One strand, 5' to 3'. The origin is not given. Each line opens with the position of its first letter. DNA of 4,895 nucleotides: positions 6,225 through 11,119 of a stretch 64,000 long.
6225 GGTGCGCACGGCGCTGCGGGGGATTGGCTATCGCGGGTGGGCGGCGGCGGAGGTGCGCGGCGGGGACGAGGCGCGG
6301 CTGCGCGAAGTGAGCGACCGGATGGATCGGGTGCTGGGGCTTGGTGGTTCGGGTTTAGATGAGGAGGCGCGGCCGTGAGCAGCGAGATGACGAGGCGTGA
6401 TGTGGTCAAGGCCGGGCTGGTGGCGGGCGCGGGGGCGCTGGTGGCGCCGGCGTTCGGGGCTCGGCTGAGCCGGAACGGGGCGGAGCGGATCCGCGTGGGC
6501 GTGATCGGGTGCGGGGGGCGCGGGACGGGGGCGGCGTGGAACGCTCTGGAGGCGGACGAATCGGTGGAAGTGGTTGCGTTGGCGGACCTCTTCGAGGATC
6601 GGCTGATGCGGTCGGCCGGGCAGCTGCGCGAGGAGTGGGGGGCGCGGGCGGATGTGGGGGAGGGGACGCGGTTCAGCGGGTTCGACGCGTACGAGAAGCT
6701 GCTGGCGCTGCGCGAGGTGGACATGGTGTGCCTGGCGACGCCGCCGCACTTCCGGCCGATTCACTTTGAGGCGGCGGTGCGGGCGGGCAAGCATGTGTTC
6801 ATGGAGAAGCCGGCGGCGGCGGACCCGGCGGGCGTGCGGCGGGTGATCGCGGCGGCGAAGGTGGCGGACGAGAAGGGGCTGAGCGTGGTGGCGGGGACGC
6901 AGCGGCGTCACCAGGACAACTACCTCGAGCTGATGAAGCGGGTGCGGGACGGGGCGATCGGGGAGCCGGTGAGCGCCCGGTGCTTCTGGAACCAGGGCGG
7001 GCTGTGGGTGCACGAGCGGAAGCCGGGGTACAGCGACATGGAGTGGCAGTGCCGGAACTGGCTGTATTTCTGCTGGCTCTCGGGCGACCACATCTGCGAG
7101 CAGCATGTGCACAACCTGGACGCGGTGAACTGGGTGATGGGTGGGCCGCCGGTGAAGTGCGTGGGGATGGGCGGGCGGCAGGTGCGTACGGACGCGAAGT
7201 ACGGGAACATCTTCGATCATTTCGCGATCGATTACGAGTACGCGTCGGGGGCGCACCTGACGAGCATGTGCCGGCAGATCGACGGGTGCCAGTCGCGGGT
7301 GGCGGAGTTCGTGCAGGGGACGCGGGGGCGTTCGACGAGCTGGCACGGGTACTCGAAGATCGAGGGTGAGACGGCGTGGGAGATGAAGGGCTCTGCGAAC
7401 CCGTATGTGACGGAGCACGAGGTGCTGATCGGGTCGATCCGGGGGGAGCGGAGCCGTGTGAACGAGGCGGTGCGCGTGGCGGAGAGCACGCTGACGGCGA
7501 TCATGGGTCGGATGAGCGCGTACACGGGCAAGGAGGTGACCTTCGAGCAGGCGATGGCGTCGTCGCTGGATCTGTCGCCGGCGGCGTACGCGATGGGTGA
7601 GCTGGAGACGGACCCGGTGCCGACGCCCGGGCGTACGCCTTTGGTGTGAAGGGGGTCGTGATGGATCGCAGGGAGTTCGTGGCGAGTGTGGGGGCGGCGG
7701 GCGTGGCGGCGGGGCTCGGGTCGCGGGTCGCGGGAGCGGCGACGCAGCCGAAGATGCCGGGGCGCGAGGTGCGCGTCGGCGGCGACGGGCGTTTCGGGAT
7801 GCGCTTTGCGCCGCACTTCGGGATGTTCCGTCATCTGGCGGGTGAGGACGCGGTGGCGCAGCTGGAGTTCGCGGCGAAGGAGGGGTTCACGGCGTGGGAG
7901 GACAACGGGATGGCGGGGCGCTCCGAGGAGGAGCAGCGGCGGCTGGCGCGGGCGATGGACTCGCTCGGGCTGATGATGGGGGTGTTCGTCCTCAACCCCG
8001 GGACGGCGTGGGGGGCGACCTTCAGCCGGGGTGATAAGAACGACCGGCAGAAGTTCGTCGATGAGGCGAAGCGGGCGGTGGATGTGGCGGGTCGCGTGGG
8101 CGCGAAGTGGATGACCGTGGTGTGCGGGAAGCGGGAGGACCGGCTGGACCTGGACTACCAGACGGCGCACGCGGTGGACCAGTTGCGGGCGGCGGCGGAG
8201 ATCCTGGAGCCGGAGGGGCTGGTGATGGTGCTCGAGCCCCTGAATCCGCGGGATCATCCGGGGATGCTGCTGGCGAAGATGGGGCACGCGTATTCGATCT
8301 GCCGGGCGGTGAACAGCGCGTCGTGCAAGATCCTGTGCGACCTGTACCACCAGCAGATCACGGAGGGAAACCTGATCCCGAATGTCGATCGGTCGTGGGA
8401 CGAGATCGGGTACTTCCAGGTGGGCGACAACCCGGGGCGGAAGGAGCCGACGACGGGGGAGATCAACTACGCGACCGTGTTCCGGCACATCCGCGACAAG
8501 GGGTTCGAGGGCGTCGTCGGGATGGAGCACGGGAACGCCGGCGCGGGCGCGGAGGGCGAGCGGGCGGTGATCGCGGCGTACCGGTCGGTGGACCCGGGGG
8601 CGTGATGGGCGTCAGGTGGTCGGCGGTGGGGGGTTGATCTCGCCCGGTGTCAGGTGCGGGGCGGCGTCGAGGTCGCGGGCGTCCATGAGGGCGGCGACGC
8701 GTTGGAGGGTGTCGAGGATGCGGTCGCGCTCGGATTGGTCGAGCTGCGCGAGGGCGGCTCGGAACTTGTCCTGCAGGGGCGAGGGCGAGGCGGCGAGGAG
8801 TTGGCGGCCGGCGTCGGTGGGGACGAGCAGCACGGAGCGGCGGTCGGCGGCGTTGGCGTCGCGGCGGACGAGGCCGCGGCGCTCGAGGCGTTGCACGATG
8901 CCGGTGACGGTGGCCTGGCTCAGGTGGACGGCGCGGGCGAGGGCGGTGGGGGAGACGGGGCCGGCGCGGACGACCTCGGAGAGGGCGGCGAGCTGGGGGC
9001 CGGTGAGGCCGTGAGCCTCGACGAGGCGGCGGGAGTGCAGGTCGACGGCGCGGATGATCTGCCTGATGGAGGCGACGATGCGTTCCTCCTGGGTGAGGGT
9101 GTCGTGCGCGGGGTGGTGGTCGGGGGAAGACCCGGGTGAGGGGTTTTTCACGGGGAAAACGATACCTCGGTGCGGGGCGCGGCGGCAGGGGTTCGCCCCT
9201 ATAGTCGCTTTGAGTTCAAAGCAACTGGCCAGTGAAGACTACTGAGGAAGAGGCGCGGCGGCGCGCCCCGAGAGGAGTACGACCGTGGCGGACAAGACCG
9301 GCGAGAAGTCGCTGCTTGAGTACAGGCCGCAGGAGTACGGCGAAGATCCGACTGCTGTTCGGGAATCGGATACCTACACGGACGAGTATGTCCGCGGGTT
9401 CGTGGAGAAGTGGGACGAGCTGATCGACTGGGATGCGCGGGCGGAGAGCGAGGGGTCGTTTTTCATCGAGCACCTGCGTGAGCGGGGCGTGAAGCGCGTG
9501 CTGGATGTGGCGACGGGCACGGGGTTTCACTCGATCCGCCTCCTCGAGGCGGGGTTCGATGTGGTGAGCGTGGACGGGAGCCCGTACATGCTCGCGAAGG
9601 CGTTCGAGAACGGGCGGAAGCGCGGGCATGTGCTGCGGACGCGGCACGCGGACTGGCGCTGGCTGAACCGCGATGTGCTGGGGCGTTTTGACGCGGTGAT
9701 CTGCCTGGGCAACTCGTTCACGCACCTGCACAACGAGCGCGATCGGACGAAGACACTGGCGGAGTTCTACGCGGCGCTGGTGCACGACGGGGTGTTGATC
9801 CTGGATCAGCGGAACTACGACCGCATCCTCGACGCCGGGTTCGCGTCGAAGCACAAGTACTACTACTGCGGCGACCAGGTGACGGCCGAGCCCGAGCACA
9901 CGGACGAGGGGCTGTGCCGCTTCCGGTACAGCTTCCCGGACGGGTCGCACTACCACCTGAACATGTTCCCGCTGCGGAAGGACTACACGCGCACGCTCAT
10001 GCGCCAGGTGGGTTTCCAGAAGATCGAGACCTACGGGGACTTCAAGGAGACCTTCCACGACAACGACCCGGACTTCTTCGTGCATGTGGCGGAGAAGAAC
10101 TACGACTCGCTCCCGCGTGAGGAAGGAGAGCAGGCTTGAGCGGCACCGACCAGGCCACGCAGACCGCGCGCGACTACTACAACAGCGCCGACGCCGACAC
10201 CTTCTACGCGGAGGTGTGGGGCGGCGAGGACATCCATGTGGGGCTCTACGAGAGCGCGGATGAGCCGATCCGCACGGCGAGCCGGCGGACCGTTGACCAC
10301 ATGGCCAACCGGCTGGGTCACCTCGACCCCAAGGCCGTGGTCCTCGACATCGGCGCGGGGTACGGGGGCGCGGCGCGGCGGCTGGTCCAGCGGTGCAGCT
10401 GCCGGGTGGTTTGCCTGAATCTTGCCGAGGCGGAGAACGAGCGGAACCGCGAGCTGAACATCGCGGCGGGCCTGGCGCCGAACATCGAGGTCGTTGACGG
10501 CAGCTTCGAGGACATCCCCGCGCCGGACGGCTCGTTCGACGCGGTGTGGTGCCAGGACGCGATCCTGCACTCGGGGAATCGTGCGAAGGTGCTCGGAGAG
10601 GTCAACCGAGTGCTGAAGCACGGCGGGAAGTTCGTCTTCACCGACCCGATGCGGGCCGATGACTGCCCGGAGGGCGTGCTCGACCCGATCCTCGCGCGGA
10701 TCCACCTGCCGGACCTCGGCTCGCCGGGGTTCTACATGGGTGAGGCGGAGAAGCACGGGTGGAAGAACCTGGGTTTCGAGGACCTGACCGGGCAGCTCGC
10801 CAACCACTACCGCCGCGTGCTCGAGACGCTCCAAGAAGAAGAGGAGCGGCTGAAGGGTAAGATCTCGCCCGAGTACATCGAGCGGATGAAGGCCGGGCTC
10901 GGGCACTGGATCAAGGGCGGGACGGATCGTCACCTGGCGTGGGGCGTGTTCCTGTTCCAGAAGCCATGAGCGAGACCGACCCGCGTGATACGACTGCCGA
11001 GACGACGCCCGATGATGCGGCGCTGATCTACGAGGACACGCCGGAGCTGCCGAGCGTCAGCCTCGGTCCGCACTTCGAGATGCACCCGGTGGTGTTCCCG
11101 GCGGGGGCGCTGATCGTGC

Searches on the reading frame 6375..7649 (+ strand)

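Call 34: search_protein_families(library=pfam, proteins=[window:6375-7649:+], max_evalue=0.001)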
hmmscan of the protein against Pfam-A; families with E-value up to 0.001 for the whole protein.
window:6375-7649:+ (424 aa): 4 families
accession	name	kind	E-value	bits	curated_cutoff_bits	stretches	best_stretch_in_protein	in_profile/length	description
PF01408.29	GFO_IDH_MocA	-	2.9e-15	57.4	24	1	39-165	1-113/120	Oxidoreductase family, NAD-binding Rossmann fold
PF22725.1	GFO_IDH_MocA_C3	-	3.6e-10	40.3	27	1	183-319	1-122/124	GFO/IDH/MocA C-terminal domain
PF02894.22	GFO_IDH_MocA_C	-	0.00013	22.2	22.9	1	189-332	3-138/218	Oxidoreductase family, C-terminal alpha/beta domain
PF10518.14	TAT_signal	-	0.00031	21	22.7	1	4-24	1-21/21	TAT (twin-arginine translocation) pathway signal sequence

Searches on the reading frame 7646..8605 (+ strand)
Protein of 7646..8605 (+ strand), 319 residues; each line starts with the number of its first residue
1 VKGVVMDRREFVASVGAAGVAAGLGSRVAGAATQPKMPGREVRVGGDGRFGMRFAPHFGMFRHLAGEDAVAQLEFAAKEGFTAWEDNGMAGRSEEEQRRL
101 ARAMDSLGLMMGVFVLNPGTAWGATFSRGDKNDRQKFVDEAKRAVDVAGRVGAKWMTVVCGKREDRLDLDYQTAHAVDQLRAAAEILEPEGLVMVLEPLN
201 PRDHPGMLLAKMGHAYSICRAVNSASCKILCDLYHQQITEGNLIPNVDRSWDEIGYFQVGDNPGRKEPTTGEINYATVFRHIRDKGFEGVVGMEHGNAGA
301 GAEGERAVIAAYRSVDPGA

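Call 34: search_protein_families(library=pfam, proteins=[window:7646-8605:+], max_evalue=0.001)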
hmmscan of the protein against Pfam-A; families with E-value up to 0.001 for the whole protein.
window:7646-8605:+ (319 aa): 1 family
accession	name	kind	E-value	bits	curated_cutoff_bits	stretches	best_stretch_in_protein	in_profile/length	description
PF01261.30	AP_endonuc_2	-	6.8e-33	114.8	31.1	1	73-304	1-241/249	Xylose isomerase-like TIM barrel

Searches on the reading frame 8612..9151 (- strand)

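Call 34: search_protein_families(library=pfam, proteins=[window:8612-9151:-], max_evalue=0.001)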
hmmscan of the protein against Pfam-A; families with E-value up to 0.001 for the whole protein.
window:8612-9151:- (179 aa): 11 families
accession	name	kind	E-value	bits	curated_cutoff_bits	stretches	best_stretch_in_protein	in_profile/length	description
PF12802.13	MarR_2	-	3.9e-15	56.2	27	1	47-106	1-61/61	MarR family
PF01047.28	MarR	-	1.9e-14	53.7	24.6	1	49-107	1-59/59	MarR family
PF13412.12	HTH_24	-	1.1e-06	28.6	21.9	1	56-96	8-48/48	Winged helix-turn-helix DNA-binding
PF13463.12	HTH_27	-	1.4e-06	28.9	22.2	1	49-115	1-68/68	Winged helix DNA-binding domain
PF09339.16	HTH_IclR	-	5.5e-06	26.5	22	1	63-98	16-51/52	IclR helix-turn-helix domain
PF01978.25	TrmB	-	1.4e-05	25.3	25.6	1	46-98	3-55/68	Sugar-specific transcriptional regulator TrmB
PF25213.1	HVO_A0261_N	-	2.2e-05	24.7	35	1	55-99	14-58/86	HVO_A0261 N-terminal domain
PF25212.1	HVO_A0114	-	0.0001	22.4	27.6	1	49-113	20-82/84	HVO_A0114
PF01325.25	Fe_dep_repress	-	0.00021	21.8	26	1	63-96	20-53/60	Iron dependent repressor, N-terminal DNA binding domain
PF22381.2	Staph_reg_Sar_Rot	-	0.00047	20.6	27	1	45-119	8-82/85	Transcriptional regulator SarA/Rot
PF01726.22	LexA_DNA_bind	-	0.00077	19.6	23.7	0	70-102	30-63/65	LexA DNA binding domain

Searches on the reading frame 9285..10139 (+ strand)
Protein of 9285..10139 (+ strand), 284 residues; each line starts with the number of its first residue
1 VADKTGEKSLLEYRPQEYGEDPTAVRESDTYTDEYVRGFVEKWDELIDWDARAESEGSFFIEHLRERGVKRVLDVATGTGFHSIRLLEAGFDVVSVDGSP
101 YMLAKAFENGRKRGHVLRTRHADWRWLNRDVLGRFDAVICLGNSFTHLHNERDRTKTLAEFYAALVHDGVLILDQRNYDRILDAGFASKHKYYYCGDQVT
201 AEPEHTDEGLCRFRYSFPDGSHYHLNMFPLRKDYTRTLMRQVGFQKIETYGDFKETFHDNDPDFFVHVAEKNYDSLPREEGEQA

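Call 34: search_protein_families(library=pfam, proteins=[window:9285-10139:+], max_evalue=0.001)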
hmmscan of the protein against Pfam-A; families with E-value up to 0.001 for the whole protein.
window:9285-10139:+ (284 aa): 5 families
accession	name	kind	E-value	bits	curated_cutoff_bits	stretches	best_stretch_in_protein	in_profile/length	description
PF13649.12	Methyltransf_25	-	1.8e-14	54.7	27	1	72-169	1-97/97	Methyltransferase domain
PF08241.18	Methyltransf_11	-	3.3e-10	40.9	21.2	1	73-173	1-95/95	Methyltransferase domain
PF08242.18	Methyltransf_12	-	5e-09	37.2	30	1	73-171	1-98/98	Methyltransferase domain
PF13847.12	Methyltransf_31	-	2.7e-08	34.1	27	1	70-197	5-130/145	Methyltransferase domain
PF13489.12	Methyltransf_23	-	2.1e-07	31.3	27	1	67-248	21-163/164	Methyltransferase domain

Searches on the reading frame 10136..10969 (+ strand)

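Call 34: search_protein_families(library=pfam, proteins=[window:10136-10969:+], max_evalue=0.001)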
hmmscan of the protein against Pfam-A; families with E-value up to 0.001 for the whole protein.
window:10136-10969:+ (277 aa): 10 families
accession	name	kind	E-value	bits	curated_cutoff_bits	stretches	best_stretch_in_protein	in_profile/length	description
PF08241.18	Methyltransf_11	-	1e-20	74.6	21.2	1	70-168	1-95/95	Methyltransferase domain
PF13649.12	Methyltransf_25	-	5.8e-18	65.8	27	1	69-164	1-97/97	Methyltransferase domain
PF13847.12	Methyltransf_31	-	5e-13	49.4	27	1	64-179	2-120/145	Methyltransferase domain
PF02353.26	CMAS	-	1.6e-10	41.2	27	1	36-167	34-163/273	Mycolic acid cyclopropane synthetase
PF08242.18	Methyltransf_12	-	9.2e-10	39.6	30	1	70-166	1-98/98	Methyltransferase domain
PF13489.12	Methyltransf_23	-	1e-08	35.6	27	1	56-190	12-124/164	Methyltransferase domain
PF01209.24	Ubie_methyltran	-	2.4e-07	30.8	20.1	1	56-168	43-151/233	ubiE/COQ5 methyltransferase family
PF05148.21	Methyltransf_8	-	9.7e-05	22.8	27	0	53-167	60-155/219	Hypothetical methyltransferase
PF03141.22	Methyltransf_29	-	0.0003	19.9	23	1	67-171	119-220/506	Putative S-adenosyl-L-methionine-dependent methyltransferase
PF05891.18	Methyltransf_PK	-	0.00099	19.1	27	0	19-172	8-163/218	AdoMet dependent proline di-methyltransferase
